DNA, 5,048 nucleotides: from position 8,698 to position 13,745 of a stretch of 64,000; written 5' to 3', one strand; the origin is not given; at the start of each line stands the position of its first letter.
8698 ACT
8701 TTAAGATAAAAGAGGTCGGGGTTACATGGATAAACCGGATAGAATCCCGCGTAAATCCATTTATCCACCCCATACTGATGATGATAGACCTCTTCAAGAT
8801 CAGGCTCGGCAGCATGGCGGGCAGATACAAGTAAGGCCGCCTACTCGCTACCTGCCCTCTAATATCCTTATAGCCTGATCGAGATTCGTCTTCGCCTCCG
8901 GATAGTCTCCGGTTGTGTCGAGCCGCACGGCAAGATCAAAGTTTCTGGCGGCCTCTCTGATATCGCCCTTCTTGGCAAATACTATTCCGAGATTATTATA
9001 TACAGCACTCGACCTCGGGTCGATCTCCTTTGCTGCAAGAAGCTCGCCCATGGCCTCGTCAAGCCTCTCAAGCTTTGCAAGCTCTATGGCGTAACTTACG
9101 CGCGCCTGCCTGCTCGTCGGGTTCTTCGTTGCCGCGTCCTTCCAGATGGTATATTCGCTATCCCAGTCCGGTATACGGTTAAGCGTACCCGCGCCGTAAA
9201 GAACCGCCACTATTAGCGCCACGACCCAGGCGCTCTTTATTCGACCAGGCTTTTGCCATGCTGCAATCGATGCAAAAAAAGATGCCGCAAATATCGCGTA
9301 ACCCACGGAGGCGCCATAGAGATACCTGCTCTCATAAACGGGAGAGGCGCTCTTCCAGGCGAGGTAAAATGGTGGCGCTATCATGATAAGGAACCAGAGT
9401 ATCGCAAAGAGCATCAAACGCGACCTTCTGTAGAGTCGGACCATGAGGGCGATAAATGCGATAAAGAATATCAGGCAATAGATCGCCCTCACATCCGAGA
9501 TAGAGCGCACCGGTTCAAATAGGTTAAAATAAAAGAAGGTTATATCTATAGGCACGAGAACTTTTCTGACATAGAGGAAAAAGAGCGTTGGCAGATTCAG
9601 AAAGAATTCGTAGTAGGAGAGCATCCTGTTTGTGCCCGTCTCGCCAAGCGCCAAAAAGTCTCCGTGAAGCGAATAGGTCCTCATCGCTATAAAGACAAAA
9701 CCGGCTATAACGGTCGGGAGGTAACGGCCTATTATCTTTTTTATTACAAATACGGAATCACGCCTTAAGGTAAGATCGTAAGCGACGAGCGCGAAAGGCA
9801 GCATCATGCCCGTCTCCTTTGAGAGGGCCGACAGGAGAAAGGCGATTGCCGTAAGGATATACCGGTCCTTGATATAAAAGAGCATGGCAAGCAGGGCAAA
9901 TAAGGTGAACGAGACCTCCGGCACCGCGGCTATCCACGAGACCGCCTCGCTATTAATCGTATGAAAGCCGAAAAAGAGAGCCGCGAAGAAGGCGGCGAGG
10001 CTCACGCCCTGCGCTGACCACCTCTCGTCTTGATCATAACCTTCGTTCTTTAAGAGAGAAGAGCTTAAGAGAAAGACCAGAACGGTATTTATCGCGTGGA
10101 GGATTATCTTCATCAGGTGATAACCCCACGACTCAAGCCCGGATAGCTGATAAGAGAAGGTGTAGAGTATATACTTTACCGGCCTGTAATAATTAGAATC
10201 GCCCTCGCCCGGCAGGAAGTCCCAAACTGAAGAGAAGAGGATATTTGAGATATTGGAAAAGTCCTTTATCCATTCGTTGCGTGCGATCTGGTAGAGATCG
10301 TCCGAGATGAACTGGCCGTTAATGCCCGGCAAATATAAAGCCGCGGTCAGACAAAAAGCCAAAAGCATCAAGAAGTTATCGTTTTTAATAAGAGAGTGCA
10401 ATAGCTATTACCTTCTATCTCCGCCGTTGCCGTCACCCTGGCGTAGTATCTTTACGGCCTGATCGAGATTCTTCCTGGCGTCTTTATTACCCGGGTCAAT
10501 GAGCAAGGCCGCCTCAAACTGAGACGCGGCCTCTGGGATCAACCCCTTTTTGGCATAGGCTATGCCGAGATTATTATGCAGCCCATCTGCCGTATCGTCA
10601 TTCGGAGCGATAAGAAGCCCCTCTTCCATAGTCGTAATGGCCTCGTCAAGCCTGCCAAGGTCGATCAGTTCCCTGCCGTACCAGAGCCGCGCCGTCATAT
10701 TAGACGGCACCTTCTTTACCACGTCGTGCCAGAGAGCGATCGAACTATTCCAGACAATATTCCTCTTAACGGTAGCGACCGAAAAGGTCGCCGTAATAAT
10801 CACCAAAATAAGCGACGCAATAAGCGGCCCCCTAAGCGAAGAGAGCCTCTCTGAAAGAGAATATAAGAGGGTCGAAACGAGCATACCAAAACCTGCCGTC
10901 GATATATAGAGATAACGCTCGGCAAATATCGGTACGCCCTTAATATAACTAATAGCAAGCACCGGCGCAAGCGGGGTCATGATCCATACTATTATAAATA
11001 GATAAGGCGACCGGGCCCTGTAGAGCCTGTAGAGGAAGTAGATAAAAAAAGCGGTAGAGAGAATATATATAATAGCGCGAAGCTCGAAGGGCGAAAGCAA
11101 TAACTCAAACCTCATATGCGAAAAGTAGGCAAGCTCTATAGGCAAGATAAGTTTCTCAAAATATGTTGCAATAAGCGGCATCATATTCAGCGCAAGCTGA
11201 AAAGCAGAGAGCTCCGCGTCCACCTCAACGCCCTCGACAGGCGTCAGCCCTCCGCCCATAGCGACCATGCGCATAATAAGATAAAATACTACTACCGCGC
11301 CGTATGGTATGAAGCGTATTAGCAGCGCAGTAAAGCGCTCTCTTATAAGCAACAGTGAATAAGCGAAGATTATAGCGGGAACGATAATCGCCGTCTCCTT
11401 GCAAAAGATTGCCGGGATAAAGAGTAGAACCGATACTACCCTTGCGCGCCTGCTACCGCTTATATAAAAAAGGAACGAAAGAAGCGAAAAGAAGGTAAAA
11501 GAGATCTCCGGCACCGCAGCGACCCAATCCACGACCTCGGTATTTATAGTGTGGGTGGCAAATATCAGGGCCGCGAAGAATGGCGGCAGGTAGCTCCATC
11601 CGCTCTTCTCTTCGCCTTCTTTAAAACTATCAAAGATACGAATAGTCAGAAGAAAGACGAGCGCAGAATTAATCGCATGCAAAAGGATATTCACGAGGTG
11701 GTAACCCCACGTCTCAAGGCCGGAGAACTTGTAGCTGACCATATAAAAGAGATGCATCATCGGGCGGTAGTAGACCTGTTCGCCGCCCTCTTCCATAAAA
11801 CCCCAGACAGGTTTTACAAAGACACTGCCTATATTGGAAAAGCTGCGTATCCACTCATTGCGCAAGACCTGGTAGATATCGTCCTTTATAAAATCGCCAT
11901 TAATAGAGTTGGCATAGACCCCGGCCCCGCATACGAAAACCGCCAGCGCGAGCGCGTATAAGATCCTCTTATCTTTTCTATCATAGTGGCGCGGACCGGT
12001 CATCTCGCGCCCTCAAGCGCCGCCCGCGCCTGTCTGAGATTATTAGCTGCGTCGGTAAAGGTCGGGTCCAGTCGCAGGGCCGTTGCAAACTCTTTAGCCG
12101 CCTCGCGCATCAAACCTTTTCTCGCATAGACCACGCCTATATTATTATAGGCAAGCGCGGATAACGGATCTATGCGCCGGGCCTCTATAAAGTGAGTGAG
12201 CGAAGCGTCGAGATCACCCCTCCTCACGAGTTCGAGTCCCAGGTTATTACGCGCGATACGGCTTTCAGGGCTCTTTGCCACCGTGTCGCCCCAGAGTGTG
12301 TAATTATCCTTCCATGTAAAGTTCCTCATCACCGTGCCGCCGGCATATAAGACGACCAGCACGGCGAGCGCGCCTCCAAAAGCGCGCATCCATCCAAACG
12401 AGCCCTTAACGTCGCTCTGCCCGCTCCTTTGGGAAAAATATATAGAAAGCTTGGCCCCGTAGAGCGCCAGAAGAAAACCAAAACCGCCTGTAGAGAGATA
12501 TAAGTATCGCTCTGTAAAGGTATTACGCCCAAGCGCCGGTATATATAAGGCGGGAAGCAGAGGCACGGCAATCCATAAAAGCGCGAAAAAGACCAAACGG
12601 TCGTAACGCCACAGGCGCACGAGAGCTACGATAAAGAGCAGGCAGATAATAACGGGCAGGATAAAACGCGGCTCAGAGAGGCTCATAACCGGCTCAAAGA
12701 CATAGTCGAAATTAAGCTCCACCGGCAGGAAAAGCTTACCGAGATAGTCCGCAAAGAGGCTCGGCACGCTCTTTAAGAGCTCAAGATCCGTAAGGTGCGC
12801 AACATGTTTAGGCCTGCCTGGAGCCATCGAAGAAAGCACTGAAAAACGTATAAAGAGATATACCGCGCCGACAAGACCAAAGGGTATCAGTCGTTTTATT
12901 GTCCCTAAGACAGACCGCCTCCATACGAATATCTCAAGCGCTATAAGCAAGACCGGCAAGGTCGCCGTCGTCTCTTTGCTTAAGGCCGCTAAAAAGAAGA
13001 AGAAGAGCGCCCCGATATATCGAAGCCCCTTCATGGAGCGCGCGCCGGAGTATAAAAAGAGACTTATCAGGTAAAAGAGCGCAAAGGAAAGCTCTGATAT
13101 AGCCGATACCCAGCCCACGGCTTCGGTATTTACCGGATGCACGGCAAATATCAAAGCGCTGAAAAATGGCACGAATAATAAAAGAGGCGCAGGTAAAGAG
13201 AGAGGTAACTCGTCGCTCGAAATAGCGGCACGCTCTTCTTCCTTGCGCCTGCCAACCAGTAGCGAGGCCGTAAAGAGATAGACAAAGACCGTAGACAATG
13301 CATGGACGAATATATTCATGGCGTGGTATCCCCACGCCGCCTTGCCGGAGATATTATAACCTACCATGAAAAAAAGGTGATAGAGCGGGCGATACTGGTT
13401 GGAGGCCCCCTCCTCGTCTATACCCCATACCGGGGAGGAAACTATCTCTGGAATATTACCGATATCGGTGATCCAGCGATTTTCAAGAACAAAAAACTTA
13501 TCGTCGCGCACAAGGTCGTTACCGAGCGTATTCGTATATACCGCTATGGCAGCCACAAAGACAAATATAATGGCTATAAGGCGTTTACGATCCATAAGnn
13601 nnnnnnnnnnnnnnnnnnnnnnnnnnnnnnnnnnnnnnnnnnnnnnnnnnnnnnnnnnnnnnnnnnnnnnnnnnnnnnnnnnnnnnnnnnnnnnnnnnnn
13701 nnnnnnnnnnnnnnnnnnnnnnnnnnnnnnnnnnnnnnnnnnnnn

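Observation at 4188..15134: Array of six TMTC-like (GT-C type membrane domain + TPR) paralogues around a lipid-linked sugar donor synthase: candidate bacterial multi-enzyme O-glycosylation system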

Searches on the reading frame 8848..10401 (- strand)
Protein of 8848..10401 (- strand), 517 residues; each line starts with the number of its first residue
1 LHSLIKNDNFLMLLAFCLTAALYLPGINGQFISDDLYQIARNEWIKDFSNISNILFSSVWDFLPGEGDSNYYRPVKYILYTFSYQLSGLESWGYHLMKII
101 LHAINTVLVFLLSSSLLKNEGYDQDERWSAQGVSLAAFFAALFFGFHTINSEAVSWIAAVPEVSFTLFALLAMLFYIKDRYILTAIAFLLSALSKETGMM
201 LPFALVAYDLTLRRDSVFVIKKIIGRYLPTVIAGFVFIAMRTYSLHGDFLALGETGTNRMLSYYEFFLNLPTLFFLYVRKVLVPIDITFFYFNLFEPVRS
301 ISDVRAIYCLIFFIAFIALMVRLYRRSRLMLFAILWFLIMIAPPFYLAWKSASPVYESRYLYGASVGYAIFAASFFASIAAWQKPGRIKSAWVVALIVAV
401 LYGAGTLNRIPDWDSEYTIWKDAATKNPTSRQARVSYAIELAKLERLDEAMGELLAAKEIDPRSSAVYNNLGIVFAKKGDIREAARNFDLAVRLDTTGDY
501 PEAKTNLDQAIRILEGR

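Call 5: search_protein_families(library=pfam, proteins=[window:8848-10401:-], max_evalue=0.01)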
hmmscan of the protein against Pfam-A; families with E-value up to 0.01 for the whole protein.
window:8848-10401:- (517 aa): 10 families
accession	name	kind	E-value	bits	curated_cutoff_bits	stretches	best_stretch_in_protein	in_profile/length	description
PF07719.23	TPR_2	-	1.6e-07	31.3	27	1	466-495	2-31/34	Tetratricopeptide repeat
PF13414.12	TPR_11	-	2.3e-06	27.6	26.8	1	442-479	5-42/42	TPR repeat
PF00515.34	TPR_1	-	3.9e-05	23.7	27.8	1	467-495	3-31/34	Tetratricopeptide repeat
PF13424.12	TPR_12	-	0.00052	20.6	30.1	0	462-495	42-75/77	Tetratricopeptide repeat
PF01384.25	PHO4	-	0.00058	19.4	33.7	1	327-413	59-143/350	Phosphate transporter family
PF13181.12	TPR_8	-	0.00076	19.9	25.7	0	467-495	3-31/34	Tetratricopeptide repeat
PF13431.12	TPR_17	-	0.0014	19.1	24.4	0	459-484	7-32/34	Tetratricopeptide repeat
PF13428.12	TPR_14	-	0.0026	18.7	23.5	0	433-472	3-42/44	Tetratricopeptide repeat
PF13432.12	TPR_16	-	0.0048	17.8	32.7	0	456-495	25-61/65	Tetratricopeptide repeat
PF13374.12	TPR_10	-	0.007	16.8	27.5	0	490-514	8-32/42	Tetratricopeptide repeat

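Call 6: search_protein_families(library=ncbifam, proteins=[window:8848-10401:-], max_evalue=0.01)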
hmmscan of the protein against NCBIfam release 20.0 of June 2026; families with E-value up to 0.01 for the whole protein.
window:8848-10401:- (517 aa): 8 families
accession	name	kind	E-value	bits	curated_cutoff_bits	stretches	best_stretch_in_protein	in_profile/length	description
NF046093.1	AZOBR_p60025_fam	subfamily_domain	9.3e-08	31.6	150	1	71-213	89-214/232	AZOBR_p60025 family cell surface glycopolymer formation protein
NF040959.1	MamA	equivalog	3.8e-07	29.7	200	1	406-494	114-202/204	magnetosome protein MamA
TIGR02521.1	type_IV_pilW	equivalog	1.2e-05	25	154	1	425-495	24-95/234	type IV pilus biogenesis/stability protein PilW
TIGR02917.1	PEP_TPR_lipo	equivalog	0.0003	18.8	312.2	1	419-497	351-429/899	XrtA/PEP-CTERM system TPR-repeat protein PrsT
NF008391.2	PRK11189.1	equivalog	0.00056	19.5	250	1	456-503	90-137/297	lipoprotein NlpI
NF033920.0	C39_PA2778_fam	equivalog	0.0012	18.3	150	1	404-494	163-253/255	PA2778 family cysteine peptidase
TIGR03939.1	PGA_TPR_OMP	equivalog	0.0029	15.9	366.65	1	412-495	101-184/800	poly-beta-1,6 N-acetyl-D-glucosamine export porin PgaA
NF033762.1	social_mot_Tgl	equivalog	0.0041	16.5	225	1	428-489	135-194/252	social motility TPR repeat lipoprotein Tgl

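Call 9: search_protein_families(library=pfam, proteins=[window:9118-10401:-], max_evalue=10)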
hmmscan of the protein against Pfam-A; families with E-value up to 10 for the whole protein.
seq(428 aa): 1 family
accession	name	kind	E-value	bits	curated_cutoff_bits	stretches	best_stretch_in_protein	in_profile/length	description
PF01384.25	PHO4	-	0.0087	15.5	33.7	1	327-406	59-136/350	Phosphate transporter family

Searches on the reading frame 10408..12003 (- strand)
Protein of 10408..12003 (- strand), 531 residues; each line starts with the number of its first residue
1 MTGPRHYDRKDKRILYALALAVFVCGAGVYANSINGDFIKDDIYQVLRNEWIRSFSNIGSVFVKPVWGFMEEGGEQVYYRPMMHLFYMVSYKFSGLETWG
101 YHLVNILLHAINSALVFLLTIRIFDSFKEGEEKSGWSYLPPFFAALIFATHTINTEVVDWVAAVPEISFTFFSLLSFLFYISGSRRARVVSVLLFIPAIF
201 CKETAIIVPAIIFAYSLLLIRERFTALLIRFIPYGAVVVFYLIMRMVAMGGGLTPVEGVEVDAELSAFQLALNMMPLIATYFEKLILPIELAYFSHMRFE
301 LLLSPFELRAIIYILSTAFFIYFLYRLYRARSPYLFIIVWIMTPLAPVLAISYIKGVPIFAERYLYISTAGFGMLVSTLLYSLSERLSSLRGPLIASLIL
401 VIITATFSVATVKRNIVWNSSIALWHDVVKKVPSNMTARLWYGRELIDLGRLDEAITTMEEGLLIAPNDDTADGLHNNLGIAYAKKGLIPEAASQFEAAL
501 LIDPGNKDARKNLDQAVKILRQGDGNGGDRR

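Call 5: search_protein_families(library=pfam, proteins=[window:10408-12003:-], max_evalue=0.01)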
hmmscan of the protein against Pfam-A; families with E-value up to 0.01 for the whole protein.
window:10408-12003:- (531 aa): 8 families
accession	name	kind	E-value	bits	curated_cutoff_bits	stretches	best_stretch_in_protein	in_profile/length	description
PF07719.23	TPR_2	-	2.6e-10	40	27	1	475-506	3-34/34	Tetratricopeptide repeat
PF14559.12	TPR_19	-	1.2e-08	35.6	25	1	426-476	15-65/68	Tetratricopeptide repeat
PF13432.12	TPR_16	-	5.3e-07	30.4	32.7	0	421-463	16-58/65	Tetratricopeptide repeat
PF13181.12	TPR_8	-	5.5e-07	29.7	25.7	0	439-469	4-34/34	Tetratricopeptide repeat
PF13428.12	TPR_14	-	4e-06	27.4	23.5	0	438-472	3-37/44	Tetratricopeptide repeat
PF00515.34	TPR_1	-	5.7e-06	26.4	27.8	1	476-506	4-34/34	Tetratricopeptide repeat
PF13414.12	TPR_11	-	0.0001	22.3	26.8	1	443-487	1-42/42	TPR repeat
PF13424.12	TPR_12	-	0.00085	19.9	30.1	1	446-500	13-72/77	Tetratricopeptide repeat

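Call 6: search_protein_families(library=ncbifam, proteins=[window:10408-12003:-], max_evalue=0.01)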
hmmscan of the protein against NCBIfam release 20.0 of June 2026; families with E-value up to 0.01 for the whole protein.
window:10408-12003:- (531 aa): 4 families
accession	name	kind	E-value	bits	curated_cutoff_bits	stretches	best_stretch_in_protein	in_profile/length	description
TIGR02917.1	PEP_TPR_lipo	equivalog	1.9e-06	26.1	312.2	1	475-513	467-505/899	XrtA/PEP-CTERM system TPR-repeat protein PrsT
NF047507.1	TPR_BatC_Lepto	exception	1.4e-05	24.6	175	1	448-514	70-137/214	TPR repeat-containing protein BatC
NF040959.1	MamA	equivalog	0.0001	21.8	200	1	419-499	122-199/204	magnetosome protein MamA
TIGR02521.1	type_IV_pilW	equivalog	0.0073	15.9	154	0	434-515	97-177/234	type IV pilus biogenesis/stability protein PilW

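Call 9: search_protein_families(library=pfam, proteins=[window:10705-12003:-], max_evalue=10)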
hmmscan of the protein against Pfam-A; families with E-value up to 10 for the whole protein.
seq(433 aa): 0 families

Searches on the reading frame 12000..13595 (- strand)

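Call 5: search_protein_families(library=pfam, proteins=[window:12000-13595:-], max_evalue=0.01)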
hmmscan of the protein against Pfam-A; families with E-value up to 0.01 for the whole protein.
window:12000-13595:- (531 aa): 8 families
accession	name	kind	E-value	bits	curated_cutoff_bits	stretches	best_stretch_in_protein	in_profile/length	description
PF13414.12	TPR_11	-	1.4e-09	37.9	26.8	1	453-494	1-42/42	TPR repeat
PF00515.34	TPR_1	-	1.1e-08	35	27.8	1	480-513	1-34/34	Tetratricopeptide repeat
PF07719.23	TPR_2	-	1.6e-08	34.5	27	1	480-512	1-33/34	Tetratricopeptide repeat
PF13432.12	TPR_16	-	5.7e-08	33.5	32.7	1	451-511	2-62/65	Tetratricopeptide repeat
PF13424.12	TPR_12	-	2.3e-05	25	30.1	1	447-510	4-75/77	Tetratricopeptide repeat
PF13181.12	TPR_8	-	5.6e-05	23.4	25.7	1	482-512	3-33/34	Tetratricopeptide repeat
PF13374.12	TPR_10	-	0.00016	22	27.5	0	448-475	4-31/42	Tetratricopeptide repeat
PF13431.12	TPR_17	-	0.0024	18.5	24.4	0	475-494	8-27/34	Tetratricopeptide repeat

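Call 6: search_protein_families(library=ncbifam, proteins=[window:12000-13595:-], max_evalue=0.01)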
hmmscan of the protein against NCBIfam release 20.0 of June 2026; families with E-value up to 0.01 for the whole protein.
window:12000-13595:- (531 aa): 6 families
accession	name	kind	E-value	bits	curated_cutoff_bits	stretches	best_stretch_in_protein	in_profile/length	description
TIGR02521.1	type_IV_pilW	equivalog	1.2e-06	28.3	154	1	447-519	32-104/234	type IV pilus biogenesis/stability protein PilW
NF033762.1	social_mot_Tgl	equivalog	6.7e-06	25.6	225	1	445-511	135-201/252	social motility TPR repeat lipoprotein Tgl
TIGR02917.1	PEP_TPR_lipo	equivalog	3.9e-05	21.7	312.2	1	447-520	432-505/899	XrtA/PEP-CTERM system TPR-repeat protein PrsT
NF040959.1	MamA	equivalog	0.00062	19.3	200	1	437-509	130-202/204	magnetosome protein MamA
NF047507.1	TPR_BatC_Lepto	exception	0.00071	19.1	175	1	460-520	72-136/214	TPR repeat-containing protein BatC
NF033758.1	gliding_GltE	equivalog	0.0014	17.7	225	1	471-520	77-126/411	adventurous gliding motility TPR repeat lipoprotein GltE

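Call 9: search_protein_families(library=pfam, proteins=[window:12267-13595:-], max_evalue=10)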
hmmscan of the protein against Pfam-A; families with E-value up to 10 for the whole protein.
seq(443 aa): 0 families
